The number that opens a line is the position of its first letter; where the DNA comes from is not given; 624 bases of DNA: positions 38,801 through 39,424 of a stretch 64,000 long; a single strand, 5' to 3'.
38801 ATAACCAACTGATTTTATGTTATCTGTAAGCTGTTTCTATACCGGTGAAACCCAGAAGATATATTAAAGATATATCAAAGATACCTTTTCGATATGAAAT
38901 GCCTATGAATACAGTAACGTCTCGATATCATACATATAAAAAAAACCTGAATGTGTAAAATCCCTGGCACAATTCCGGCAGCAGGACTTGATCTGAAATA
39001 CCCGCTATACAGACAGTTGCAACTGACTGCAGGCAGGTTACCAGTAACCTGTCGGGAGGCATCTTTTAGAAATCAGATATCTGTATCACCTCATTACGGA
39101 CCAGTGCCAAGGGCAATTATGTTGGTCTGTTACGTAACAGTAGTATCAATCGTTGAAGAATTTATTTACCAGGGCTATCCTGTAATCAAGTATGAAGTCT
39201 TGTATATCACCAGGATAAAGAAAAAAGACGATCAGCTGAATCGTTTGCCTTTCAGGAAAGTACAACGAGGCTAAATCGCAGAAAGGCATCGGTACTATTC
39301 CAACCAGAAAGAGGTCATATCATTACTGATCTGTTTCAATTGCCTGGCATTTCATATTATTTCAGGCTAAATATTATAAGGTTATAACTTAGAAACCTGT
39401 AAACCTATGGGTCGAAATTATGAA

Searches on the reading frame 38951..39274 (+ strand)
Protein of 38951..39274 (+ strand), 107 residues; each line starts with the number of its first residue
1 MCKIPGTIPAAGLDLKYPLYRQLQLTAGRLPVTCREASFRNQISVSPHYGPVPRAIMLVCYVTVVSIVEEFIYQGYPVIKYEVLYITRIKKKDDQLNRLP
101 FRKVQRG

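Call 77: search_protein_representatives(protein=window:38951-39271:+)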
Query: 107 residues. Proteins with E-value up to 0.001 (for the whole library): 1; up to 1e-10: 1; up to 1e-30: 1. The best 1 are listed.
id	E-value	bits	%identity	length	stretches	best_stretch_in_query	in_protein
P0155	1.1e-65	235.2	100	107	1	1-107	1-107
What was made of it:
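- The 107-aa ORF has no homolog among 1.84 billion representatives (call 77).
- Tried and rejected: The 107-aa ORF overlapping B has no homolog among 1.84 billion representatives (call 77).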

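Call 103: find_encoding_contigs(protein=window:38951-39274:+, flank=4000, max_places=10)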
Protein window:38951-39274:+ (107 aa): 1 contig read that carries it; 1 place shown.
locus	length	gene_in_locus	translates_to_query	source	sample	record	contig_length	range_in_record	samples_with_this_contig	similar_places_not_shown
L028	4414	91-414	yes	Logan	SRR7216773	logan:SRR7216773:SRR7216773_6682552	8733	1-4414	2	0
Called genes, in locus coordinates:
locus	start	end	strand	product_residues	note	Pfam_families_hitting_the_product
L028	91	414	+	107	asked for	-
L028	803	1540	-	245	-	PF01884:PcrB, PF00977:His_biosynth, PF01180:DHO_dh (weak), PF01207:Dus (weak)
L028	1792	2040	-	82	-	-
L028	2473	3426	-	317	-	PF02219:MTHFR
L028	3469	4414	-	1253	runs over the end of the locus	PF02574:S-methyl_trans, PF00809:Pterin_bind, PF02607:B12-binding_2, PF02310:B12-binding, PF02965:Met_synt_B12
